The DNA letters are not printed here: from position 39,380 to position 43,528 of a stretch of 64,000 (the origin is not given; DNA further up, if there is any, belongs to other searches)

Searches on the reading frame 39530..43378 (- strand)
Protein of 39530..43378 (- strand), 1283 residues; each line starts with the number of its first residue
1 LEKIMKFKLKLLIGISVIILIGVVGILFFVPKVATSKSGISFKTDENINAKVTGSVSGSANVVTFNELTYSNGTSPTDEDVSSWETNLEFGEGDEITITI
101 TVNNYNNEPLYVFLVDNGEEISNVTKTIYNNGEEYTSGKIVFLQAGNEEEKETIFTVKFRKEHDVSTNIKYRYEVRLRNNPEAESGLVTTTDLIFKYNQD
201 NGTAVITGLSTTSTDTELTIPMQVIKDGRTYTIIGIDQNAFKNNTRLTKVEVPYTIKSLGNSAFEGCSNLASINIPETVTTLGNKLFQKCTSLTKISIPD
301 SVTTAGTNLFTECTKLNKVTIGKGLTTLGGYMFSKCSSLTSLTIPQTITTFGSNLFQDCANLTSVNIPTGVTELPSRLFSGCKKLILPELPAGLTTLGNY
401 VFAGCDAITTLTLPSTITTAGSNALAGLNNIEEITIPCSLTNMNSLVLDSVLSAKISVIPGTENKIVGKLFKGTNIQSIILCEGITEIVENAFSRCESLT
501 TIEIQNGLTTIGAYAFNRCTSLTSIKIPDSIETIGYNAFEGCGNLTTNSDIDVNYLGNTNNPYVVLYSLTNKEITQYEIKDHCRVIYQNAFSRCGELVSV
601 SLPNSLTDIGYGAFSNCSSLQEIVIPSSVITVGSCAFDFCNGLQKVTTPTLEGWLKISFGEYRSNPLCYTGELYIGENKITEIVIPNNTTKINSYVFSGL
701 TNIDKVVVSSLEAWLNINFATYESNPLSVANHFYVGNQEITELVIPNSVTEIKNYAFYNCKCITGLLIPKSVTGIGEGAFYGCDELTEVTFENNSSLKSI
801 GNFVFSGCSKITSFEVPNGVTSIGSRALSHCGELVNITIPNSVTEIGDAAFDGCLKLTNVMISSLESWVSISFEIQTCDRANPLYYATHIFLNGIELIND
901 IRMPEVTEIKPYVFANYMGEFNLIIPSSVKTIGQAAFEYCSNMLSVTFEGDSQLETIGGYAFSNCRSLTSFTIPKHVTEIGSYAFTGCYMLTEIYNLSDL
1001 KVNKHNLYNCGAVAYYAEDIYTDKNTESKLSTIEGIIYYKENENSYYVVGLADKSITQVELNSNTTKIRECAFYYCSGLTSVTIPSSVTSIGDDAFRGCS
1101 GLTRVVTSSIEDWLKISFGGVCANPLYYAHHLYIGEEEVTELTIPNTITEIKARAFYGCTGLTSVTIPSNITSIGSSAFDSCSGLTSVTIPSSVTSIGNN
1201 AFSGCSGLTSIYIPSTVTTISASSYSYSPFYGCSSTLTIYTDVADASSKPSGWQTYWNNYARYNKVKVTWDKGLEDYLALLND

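Call 88: search_protein_families(library=pfam, proteins=[window:39530-43378:-], max_evalue=0.0001)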
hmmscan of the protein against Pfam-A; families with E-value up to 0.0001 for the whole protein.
window:39530-43378:- (1283 aa): 4 families
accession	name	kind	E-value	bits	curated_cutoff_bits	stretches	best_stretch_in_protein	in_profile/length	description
PF13306.12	LRR_5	-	1.2e-197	646.3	27.7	8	236-363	3-127/127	BspA type Leucine rich repeat region (6 copies)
PF13855.12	LRR_8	-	4.2e-32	110.1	27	0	1169-1214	11-57/61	Leucine rich repeat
PF23952.1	LRR_EndoS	-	2.1e-08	34.9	27.9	0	659-711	14-66/116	Endo-beta-N-acetylglucosaminidase EndoS LRR domain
PF12799.13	LRR_4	-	2.6e-06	27.9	27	0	496-511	22-39/44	Leucine Rich repeats (2 copies)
